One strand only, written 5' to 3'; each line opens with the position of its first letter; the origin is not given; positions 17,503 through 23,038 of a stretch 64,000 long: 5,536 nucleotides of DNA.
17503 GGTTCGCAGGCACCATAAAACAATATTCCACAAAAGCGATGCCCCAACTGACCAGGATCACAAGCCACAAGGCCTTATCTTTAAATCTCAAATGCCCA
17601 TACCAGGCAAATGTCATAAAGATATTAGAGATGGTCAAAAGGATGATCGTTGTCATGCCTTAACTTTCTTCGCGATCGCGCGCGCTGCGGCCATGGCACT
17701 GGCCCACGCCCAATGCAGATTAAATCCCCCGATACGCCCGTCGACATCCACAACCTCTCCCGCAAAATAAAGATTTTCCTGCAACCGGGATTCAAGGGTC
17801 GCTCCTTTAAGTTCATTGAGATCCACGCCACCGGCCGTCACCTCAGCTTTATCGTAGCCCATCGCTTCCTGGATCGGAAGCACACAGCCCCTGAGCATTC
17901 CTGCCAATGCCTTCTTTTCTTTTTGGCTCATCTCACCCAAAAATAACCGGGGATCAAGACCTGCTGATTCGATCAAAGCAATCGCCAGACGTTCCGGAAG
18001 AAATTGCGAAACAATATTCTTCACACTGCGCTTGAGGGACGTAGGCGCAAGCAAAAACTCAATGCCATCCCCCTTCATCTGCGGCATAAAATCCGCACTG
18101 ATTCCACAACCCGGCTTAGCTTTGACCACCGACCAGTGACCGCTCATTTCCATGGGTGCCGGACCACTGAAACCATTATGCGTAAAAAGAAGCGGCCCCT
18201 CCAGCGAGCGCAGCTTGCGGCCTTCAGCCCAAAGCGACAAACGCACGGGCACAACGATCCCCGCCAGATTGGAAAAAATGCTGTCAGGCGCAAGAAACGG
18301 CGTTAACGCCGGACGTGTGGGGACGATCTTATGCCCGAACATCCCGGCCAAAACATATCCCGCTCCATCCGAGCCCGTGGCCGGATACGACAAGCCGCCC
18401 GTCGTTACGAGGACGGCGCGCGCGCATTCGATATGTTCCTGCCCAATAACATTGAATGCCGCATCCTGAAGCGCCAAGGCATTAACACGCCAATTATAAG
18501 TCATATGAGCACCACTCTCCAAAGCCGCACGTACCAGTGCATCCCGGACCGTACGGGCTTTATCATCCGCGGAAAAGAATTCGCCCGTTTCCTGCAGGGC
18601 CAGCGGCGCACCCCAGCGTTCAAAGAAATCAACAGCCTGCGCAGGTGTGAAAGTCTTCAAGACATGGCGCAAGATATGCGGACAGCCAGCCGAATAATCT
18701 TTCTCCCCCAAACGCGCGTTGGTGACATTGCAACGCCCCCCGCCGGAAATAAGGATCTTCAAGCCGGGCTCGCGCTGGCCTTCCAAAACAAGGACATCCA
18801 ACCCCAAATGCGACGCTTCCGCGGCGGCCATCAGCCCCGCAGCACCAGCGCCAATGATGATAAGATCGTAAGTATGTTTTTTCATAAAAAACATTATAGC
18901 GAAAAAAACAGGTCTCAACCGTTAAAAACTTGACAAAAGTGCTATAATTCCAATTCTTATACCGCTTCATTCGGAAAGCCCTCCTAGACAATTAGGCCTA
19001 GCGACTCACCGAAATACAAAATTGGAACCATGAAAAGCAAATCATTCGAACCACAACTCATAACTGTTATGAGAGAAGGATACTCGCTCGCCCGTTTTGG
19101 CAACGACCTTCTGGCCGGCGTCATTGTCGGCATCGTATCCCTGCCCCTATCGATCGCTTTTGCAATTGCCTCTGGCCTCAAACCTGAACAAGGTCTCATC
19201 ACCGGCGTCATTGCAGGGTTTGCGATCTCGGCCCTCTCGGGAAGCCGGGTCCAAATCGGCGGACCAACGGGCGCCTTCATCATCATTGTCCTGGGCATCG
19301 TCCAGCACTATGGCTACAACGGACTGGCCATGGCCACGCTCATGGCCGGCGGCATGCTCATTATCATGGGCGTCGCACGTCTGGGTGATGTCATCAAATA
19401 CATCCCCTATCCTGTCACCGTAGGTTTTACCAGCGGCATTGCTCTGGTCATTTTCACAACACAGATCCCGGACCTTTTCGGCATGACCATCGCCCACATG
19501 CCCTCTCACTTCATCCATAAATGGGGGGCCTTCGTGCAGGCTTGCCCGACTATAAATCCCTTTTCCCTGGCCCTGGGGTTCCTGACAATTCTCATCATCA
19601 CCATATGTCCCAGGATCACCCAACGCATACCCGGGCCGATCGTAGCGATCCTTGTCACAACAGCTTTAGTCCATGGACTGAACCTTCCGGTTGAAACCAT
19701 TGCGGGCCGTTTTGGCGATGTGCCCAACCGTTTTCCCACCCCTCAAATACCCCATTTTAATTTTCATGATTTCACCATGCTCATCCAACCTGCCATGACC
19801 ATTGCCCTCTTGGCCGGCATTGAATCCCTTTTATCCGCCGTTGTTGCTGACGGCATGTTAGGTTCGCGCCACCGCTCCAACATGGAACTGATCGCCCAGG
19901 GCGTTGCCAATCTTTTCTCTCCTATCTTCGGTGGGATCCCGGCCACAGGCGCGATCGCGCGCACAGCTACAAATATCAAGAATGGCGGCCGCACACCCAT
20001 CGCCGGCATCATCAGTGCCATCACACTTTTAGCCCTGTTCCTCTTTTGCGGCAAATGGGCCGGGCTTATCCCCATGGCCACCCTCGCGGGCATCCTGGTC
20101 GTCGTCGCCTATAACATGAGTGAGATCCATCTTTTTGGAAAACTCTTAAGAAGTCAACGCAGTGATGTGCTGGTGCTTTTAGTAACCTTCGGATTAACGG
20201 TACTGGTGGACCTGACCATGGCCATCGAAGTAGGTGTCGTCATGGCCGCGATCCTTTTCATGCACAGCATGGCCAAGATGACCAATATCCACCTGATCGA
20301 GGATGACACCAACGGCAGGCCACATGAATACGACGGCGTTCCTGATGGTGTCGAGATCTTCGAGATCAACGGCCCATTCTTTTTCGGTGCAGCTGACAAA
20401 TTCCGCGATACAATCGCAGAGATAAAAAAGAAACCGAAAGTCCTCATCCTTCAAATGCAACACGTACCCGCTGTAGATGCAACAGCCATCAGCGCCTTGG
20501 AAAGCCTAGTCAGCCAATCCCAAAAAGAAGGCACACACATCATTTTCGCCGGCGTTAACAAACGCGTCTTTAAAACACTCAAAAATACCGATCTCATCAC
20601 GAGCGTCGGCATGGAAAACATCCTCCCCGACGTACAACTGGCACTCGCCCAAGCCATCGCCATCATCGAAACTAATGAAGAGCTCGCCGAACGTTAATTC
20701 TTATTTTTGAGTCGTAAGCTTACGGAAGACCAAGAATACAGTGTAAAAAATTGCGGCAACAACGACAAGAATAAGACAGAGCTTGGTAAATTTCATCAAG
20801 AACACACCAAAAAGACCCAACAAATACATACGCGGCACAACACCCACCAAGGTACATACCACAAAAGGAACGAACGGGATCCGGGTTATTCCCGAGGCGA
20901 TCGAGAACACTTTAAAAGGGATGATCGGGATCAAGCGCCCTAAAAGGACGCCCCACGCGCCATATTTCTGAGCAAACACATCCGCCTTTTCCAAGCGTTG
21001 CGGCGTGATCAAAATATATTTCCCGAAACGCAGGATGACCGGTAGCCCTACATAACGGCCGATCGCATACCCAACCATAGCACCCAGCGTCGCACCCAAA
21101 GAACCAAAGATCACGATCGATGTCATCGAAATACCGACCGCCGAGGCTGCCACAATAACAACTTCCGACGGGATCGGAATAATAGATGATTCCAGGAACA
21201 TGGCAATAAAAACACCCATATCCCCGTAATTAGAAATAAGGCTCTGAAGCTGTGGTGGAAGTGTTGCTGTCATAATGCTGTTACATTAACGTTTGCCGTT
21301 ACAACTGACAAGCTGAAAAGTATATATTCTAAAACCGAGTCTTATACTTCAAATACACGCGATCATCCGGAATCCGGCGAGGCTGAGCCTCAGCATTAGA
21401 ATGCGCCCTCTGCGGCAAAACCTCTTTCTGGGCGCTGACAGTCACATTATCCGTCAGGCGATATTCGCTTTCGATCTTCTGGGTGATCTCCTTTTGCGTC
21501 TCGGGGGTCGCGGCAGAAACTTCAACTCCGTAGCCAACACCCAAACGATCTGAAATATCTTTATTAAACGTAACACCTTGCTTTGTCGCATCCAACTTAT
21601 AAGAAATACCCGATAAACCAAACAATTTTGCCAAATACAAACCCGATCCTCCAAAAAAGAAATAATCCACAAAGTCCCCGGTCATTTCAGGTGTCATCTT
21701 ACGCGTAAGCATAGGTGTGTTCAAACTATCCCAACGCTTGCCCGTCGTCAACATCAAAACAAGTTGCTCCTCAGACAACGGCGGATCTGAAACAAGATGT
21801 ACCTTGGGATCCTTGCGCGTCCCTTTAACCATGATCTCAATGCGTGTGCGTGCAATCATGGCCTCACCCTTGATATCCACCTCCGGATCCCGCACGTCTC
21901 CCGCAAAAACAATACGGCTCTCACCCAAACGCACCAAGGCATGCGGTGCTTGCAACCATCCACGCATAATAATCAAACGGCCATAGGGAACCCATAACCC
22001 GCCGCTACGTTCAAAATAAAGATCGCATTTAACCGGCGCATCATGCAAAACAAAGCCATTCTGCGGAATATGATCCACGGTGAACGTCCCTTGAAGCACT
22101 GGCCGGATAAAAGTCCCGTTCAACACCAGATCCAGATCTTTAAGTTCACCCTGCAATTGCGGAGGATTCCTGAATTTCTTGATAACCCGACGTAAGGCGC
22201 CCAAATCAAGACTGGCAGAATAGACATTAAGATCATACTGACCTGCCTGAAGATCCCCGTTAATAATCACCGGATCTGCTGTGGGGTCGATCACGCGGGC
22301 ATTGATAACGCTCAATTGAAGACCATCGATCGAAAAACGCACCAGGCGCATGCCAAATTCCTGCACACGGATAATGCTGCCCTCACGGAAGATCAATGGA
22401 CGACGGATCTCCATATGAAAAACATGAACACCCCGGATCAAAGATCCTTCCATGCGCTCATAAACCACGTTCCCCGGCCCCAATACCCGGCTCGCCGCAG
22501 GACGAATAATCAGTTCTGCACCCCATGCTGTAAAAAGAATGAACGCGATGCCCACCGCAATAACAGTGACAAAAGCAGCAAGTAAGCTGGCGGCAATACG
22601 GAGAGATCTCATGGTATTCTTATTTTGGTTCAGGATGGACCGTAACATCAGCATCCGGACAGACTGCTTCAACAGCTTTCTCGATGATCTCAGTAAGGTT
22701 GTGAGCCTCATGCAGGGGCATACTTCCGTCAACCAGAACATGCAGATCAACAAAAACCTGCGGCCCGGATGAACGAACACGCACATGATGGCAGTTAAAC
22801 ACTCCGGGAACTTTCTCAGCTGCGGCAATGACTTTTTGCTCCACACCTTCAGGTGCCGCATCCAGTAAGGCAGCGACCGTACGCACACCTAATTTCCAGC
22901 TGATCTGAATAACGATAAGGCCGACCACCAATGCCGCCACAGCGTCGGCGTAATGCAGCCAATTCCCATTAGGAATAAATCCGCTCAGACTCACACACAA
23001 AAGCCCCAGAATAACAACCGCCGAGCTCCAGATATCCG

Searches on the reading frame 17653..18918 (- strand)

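Call 31: search_protein_families(library=pfam, proteins=[window:17653-18918:-], max_evalue=0.0001)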
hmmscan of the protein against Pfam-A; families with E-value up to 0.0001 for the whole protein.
window:17653-18918:- (421 aa): 7 families
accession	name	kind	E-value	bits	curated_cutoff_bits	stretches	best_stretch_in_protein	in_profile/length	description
PF03486.20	HI0933_like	-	4.3e-71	239.6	50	1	18-413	2-243/244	HI0933-like protein Rossmann domain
PF22780.1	HI0933_like_1st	-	5.5e-25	88.5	27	1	202-360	1-165/165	HI0933-like protein barrel and H2TH domain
PF00890.30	FAD_binding_2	-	4.4e-10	39.8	20.4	1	18-113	1-108/414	FAD binding domain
PF01266.30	DAO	-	1.5e-08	35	27.9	1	18-52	1-35/353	FAD dependent oxidoreductase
PF13450.12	NAD_binding_8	-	2.8e-06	28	21.9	1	21-54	1-34/68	NAD(P)-binding Rossmann-like domain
PF13738.12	Pyr_redox_3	-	2.9e-06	27.2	30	0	20-48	1-30/305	Pyridine nucleotide-disulphide oxidoreductase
PF01134.28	GIDA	-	7.7e-06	25.6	22.1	0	18-45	1-28/391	Glucose inhibited division protein A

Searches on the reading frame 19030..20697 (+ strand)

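Call 31: search_protein_families(library=pfam, proteins=[window:19030-20697:+], max_evalue=0.0001)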
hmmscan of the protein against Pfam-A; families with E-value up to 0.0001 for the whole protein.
window:19030-20697:+ (555 aa): 2 families
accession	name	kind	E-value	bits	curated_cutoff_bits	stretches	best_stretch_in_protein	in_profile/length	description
PF00916.26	Sulfate_transp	-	8.6e-82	275.3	23.2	1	23-386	1-380/380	Sulfate permease family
PF01740.26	STAS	-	1.5e-17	63.8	22.6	1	438-535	7-103/106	STAS domain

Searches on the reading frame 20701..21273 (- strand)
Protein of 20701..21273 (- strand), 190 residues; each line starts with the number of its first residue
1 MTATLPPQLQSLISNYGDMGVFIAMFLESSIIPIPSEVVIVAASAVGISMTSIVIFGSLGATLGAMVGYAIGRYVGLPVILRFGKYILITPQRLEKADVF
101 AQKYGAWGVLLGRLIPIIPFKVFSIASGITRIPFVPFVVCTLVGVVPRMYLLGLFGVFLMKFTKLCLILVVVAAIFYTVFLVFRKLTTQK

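Call 60: search_protein_families(library=pfam, proteins=[window:20701-21273:-], max_evalue=0.001)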
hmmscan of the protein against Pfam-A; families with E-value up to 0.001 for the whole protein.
window:20701-21273:- (190 aa): 1 family
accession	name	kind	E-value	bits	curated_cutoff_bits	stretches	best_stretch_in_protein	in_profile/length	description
PF09335.16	VTT_dom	-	5.1e-21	75.8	33.9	1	34-156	1-121/123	VTT domain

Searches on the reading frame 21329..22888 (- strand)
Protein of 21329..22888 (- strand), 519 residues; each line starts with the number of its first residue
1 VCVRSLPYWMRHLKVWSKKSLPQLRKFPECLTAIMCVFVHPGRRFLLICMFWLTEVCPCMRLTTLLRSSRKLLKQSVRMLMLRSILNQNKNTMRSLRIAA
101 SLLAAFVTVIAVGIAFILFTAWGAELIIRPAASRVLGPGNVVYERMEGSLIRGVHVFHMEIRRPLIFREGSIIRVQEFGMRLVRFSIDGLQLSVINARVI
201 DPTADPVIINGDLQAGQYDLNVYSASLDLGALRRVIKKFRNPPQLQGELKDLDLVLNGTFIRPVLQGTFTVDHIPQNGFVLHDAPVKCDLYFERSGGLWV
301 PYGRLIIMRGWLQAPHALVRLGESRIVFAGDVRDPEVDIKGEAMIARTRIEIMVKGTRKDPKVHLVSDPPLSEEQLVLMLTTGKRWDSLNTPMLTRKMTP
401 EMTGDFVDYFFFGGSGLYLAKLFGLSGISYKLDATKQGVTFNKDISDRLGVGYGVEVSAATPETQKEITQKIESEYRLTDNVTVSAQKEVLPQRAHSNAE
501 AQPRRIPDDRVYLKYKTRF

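Call 31: search_protein_families(library=pfam, proteins=[window:21329-22888:-], max_evalue=0.0001)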
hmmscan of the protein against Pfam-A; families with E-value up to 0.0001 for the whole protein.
window:21329-22888:- (519 aa): 1 family
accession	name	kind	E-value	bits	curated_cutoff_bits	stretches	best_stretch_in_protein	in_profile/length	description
PF04357.19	TamB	-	7.6e-17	62.1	22.4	1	321-519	184-381/381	TamB, inner membrane protein subunit of TAM complex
